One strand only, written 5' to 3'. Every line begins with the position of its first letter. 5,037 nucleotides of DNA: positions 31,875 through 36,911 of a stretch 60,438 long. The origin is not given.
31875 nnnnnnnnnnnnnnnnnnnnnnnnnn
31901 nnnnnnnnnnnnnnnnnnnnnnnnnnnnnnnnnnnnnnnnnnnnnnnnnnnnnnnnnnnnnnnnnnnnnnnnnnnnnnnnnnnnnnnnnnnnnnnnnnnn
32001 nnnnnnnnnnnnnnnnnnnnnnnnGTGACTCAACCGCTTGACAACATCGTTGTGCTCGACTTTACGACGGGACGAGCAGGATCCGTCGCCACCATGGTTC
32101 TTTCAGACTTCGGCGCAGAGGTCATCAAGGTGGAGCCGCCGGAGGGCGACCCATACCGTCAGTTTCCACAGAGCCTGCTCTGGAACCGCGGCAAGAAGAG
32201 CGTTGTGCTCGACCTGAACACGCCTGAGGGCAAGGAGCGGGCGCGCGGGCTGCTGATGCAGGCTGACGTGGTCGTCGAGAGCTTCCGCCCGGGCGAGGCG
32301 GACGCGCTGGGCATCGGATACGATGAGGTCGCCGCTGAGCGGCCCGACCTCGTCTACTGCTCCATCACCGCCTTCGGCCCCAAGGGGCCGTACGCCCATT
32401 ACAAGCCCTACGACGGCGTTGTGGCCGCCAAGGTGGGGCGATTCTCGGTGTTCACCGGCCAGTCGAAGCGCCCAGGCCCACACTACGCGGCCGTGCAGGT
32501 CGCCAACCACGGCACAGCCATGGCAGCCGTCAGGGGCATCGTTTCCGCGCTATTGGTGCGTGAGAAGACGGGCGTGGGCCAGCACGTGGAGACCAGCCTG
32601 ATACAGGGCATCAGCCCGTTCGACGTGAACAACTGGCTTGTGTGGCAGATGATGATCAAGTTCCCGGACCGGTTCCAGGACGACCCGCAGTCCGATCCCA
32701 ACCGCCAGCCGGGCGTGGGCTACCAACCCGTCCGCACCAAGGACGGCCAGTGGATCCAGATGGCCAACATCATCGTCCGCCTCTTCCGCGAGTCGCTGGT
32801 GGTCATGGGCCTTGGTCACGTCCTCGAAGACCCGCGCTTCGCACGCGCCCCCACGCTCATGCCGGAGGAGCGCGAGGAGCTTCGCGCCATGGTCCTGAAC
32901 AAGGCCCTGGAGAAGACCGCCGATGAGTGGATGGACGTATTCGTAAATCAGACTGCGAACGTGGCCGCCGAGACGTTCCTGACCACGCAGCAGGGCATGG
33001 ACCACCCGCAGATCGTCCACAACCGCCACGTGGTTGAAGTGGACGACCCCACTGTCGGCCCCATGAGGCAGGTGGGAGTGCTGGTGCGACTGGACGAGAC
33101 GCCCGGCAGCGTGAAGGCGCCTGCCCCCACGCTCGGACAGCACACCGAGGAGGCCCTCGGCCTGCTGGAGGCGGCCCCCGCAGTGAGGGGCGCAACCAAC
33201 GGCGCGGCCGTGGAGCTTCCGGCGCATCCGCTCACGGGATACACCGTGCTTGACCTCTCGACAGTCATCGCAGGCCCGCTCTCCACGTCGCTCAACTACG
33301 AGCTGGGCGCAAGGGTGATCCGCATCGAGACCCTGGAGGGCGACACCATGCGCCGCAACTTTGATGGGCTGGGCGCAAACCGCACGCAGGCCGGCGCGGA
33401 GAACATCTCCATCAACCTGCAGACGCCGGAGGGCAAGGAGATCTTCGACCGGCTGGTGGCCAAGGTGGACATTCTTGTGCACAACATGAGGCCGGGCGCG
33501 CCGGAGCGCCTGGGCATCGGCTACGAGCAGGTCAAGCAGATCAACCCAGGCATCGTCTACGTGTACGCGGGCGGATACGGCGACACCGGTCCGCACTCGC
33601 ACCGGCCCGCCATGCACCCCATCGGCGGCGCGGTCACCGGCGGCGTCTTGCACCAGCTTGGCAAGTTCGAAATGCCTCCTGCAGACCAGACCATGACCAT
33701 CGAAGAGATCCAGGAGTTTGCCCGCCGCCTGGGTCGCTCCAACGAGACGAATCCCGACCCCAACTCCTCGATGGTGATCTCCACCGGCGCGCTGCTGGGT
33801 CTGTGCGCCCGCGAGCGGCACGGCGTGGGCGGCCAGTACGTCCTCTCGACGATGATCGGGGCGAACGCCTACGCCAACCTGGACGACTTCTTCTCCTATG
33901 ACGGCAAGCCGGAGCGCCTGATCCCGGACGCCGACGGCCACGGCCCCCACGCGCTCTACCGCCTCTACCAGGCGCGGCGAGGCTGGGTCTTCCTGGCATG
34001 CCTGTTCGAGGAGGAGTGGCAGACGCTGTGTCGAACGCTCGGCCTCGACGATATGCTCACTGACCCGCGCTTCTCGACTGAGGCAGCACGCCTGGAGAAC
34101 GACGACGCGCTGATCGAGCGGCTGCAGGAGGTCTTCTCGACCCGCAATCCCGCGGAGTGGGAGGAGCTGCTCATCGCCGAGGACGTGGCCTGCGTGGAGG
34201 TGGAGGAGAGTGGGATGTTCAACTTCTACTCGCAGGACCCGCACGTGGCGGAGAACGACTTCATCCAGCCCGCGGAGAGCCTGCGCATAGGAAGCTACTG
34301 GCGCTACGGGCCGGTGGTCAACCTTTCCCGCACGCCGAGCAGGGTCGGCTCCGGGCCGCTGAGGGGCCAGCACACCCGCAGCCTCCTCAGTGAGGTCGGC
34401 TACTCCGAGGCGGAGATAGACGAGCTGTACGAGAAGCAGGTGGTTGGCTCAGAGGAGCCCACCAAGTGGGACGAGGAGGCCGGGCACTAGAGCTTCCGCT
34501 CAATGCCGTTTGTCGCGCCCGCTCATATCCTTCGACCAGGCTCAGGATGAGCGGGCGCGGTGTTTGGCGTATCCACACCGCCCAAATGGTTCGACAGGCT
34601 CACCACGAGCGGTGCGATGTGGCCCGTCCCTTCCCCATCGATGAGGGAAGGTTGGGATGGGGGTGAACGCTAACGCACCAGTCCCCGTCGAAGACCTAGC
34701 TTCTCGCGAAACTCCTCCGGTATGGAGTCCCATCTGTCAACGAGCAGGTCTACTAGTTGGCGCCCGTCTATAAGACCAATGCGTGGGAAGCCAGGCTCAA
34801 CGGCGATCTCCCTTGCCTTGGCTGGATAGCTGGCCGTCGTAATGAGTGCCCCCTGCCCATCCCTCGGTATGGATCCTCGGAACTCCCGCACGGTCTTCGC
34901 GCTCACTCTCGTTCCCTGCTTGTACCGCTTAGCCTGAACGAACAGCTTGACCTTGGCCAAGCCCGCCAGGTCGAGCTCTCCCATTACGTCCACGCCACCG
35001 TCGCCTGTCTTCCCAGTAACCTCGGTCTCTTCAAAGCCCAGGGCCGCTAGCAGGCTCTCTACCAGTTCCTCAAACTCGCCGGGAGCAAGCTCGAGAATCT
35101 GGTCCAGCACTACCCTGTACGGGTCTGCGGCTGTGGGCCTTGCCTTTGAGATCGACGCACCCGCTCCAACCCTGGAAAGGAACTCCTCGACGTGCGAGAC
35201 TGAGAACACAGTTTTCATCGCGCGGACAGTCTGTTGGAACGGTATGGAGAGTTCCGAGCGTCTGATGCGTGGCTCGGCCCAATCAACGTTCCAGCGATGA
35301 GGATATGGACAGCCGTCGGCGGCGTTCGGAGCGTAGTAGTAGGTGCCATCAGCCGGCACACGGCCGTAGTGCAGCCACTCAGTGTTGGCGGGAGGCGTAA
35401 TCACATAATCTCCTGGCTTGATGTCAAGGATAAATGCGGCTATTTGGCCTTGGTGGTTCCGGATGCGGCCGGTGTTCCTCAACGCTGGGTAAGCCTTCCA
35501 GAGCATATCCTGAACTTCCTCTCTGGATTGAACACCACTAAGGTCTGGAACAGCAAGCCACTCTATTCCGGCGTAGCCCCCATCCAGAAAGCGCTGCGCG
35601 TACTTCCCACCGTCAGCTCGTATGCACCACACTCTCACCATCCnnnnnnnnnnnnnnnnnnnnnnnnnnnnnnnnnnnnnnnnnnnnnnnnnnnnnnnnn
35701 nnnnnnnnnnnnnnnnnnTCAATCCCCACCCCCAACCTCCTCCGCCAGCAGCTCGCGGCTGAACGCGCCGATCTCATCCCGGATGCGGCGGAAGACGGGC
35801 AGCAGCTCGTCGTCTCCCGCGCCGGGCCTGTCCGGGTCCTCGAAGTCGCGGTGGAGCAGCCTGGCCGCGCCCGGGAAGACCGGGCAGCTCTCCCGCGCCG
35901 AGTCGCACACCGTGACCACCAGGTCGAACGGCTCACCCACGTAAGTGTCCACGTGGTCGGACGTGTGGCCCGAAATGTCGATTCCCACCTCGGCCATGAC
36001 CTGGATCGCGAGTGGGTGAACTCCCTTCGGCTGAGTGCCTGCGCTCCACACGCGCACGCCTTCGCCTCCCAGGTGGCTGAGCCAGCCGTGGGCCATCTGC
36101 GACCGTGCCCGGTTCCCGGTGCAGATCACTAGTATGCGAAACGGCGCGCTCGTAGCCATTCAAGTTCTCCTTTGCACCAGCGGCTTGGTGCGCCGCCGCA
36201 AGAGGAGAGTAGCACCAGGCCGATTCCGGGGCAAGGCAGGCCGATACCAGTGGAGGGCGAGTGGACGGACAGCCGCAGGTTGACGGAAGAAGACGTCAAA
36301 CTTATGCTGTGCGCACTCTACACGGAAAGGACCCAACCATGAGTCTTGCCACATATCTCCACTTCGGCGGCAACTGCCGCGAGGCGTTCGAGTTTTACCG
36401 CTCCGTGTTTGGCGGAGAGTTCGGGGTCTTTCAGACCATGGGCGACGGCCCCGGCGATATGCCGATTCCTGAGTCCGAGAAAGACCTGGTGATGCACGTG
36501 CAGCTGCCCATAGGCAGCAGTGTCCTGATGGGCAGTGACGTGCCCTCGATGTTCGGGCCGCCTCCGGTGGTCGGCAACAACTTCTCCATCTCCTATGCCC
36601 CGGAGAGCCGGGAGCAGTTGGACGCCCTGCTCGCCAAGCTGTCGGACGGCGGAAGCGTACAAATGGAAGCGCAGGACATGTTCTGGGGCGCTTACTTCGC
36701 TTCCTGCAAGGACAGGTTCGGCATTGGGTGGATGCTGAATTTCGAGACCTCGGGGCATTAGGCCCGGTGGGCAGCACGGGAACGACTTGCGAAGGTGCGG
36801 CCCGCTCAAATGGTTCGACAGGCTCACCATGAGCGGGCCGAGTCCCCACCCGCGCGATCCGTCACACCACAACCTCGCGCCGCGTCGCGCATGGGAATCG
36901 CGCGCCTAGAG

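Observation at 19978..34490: Candidate new catabolic system: three half-active fused CoA-transferases with transporter, DUF35/thiolase-fold and HAD modules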

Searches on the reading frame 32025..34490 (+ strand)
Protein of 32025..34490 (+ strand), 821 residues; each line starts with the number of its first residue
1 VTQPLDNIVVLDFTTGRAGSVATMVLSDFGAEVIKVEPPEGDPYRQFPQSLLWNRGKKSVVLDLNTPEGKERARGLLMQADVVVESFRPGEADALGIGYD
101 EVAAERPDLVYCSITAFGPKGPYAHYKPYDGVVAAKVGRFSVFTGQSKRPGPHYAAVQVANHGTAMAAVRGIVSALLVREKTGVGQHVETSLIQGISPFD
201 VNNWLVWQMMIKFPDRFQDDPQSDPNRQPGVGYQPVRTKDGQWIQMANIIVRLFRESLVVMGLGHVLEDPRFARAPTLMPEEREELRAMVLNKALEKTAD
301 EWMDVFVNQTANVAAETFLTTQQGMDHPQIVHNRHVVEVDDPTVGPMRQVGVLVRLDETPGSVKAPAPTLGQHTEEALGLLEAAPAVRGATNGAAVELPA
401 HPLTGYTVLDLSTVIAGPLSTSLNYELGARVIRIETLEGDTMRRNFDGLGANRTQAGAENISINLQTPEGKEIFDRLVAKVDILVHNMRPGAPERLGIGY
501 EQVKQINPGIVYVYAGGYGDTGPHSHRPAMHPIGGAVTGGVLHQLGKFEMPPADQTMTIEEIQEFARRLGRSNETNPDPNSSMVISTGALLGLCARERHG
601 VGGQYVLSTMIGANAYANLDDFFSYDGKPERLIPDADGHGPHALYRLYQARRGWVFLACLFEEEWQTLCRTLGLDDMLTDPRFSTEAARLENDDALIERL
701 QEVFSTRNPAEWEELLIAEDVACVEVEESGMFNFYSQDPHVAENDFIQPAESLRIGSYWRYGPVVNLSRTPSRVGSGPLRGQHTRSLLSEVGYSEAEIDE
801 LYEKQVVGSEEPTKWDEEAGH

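Call 3: search_protein_families(library=pfam, proteins=[window:32025-34490:+], max_evalue=0.01)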
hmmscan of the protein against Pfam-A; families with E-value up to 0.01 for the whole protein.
window:32025-34490:+ (821 aa): 1 family
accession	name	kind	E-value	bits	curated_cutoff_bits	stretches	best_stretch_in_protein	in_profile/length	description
PF02515.22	CoA_transf_3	-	4.8e-164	546.2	23.3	2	5-374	1-366/366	CoA-transferase family III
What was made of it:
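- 32025..34490 (+): CoA-transferase C: 821 aa, N-site N161, C-site D578. A/C type, downstream of the ThlL/HAD genes. PF02515 twice, E 4.8e-164 (call 3).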

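Call 14: search_protein_families(library=ncbifam, proteins=[window:32025-34490:+], max_evalue=0.001)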
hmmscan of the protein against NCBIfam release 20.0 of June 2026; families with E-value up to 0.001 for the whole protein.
window:32025-34490:+ (821 aa): 7 families
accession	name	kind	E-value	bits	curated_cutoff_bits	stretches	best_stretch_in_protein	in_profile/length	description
NF003809.0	PRK05398.1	subfamily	3.3e-86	289.4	442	4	1-194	1-202/416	formyl-CoA transferase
TIGR03253.1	oxalate_frc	equivalog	7.9e-84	281.8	504.2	2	2-379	1-398/416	formyl-CoA transferase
NF052585.1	SucGlutTfsCaiB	equivalog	4.5e-79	265.9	750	3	3-383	6-390/394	succinate--glutarate CoA-transferase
NF041294.1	Scnl_mescCoAtase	equivalog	4e-71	240.1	700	2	4-378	3-380/381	succinyl-CoA:mesaconate CoA-transferase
NF008511.0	PRK11430.1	equivalog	1.5e-68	231.7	522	2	3-337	8-339/381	CoA:oxalate CoA-transferase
NF002914.1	PRK03525.1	equivalog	7.7e-37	127.1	413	2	402-807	9-397/400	L-carnitine CoA-transferase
TIGR04253.1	mesacon_CoA_iso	equivalog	4.7e-13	48.9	725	1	17-377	15-379/403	2-methylfumaryl-CoA isomerase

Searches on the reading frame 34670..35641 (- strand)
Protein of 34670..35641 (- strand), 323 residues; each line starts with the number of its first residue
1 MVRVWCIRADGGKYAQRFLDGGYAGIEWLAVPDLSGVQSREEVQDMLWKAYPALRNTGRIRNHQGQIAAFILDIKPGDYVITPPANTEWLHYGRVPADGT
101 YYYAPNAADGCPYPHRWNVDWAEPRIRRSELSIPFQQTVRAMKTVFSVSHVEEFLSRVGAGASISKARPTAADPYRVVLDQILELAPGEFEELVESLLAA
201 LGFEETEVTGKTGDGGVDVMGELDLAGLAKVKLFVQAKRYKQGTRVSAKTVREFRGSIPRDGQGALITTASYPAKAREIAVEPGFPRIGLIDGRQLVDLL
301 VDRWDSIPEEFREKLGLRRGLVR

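Call 13: search_protein_families(library=pfam, proteins=[window:34670-35641:-], max_evalue=0.001)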
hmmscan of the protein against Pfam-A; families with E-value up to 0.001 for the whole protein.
window:34670-35641:- (323 aa): 3 families
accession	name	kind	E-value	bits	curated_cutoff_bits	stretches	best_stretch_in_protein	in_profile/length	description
PF04471.18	Mrr_cat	-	1.1e-23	83.9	21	1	183-300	2-115/115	Restriction endonuclease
PF22722.2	NA-iREase1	-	1.4e-06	28.6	27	1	190-298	1-106/106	NACHT-associated inactive Restriction Endonuclease 1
PF10356.15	RRG7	-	0.00068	19.5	22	0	190-229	9-49/185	Required for respiratory growth protein 7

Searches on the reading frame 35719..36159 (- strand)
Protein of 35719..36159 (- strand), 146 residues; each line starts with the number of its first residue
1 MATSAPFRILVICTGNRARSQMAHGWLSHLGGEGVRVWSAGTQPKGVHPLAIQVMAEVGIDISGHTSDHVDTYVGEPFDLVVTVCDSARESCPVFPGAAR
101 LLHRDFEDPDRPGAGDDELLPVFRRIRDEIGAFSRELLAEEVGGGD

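Call 13: search_protein_families(library=pfam, proteins=[window:35719-36159:-], max_evalue=0.001)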
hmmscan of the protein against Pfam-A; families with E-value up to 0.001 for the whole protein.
window:35719-36159:- (146 aa): 1 family
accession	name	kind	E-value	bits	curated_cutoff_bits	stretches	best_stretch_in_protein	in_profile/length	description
PF01451.26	LMWPc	-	3.9e-18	66.5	23.2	1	9-138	1-144/144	Low molecular weight phosphotyrosine protein phosphatase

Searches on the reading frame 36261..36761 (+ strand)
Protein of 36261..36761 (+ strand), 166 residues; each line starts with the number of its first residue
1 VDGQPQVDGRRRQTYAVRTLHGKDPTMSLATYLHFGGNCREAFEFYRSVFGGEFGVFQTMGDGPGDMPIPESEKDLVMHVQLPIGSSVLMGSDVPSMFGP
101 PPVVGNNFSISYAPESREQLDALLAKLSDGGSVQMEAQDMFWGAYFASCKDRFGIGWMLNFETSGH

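Call 13: search_protein_families(library=pfam, proteins=[window:36261-36761:+], max_evalue=0.001)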
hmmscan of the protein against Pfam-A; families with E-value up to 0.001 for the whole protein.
window:36261-36761:+ (166 aa): 2 families
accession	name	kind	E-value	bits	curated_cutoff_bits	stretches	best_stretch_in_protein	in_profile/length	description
PF00903.31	Glyoxalase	-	8e-09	36.4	20.6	1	35-159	8-121/121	Glyoxalase/Bleomycin resistance protein/Dioxygenase superfamily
PF06983.19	3-dmu-9_3-mt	-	1.1e-07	32.8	24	1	29-158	3-114/116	3-demethylubiquinone-9 3-methyltransferase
